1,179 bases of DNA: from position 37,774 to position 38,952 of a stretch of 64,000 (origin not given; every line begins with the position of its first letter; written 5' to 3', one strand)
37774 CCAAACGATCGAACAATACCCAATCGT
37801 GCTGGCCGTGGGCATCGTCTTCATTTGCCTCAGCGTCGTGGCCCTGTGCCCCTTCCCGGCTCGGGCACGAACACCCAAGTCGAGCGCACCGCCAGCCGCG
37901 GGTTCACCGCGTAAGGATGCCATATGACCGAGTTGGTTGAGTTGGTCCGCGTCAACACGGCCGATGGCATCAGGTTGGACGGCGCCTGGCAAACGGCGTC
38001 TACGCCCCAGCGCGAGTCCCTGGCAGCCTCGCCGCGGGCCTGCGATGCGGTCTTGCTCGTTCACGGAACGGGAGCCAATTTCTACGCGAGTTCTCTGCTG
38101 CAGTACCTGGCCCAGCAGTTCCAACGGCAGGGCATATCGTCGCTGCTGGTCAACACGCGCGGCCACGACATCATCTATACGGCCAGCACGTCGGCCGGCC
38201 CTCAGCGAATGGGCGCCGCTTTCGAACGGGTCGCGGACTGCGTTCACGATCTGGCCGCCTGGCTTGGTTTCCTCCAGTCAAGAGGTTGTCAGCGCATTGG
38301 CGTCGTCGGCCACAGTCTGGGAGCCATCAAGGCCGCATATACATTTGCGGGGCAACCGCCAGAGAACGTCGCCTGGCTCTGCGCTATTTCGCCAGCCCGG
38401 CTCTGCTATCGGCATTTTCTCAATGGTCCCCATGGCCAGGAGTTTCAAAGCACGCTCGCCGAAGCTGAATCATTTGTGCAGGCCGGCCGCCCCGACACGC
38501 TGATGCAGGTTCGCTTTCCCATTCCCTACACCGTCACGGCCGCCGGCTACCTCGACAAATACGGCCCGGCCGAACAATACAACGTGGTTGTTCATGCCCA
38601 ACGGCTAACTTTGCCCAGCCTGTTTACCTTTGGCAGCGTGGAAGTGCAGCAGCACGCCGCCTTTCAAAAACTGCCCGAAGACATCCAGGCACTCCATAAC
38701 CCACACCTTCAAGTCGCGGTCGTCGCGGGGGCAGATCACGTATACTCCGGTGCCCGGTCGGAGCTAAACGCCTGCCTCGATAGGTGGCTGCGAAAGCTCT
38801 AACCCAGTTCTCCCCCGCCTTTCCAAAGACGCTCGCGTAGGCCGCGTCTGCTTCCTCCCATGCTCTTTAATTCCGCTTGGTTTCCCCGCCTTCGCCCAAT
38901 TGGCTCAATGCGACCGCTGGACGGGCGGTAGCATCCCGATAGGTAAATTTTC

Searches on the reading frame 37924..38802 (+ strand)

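Call 66: search_protein_families(library=pfam, proteins=[window:37924-38802:+], max_evalue=0.1)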
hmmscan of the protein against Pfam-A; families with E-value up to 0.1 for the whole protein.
window:37924-38802:+ (292 aa): 7 families
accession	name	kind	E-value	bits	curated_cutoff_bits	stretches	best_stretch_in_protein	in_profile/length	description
PF12697.13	Abhydrolase_6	-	2.1e-09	38.8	26.3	1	43-274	1-179/217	Alpha/beta hydrolase family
PF12146.15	Hydrolase_4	-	1.1e-07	31.8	27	1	40-158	4-110/239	Serine aminopeptidase, S33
PF00561.26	Abhydrolase_1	-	2.9e-05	24.3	25.8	1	42-169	2-120/245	alpha/beta hydrolase fold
PF05057.20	DUF676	-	0.001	19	20.3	1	43-141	8-96/217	Putative serine esterase (DUF676)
PF20408.4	Abhydrolase_11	-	0.0014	18.8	27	1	41-140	3-93/193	Alpha/beta hydrolase domain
PF12048.14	DUF3530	-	0.0093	15.8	29.8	0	37-81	192-232/310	Protein of unknown function (DUF3530)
PF00698.26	Acyl_transf_1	-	0.075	12.9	32.7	0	116-142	76-102/319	Acyl transferase domain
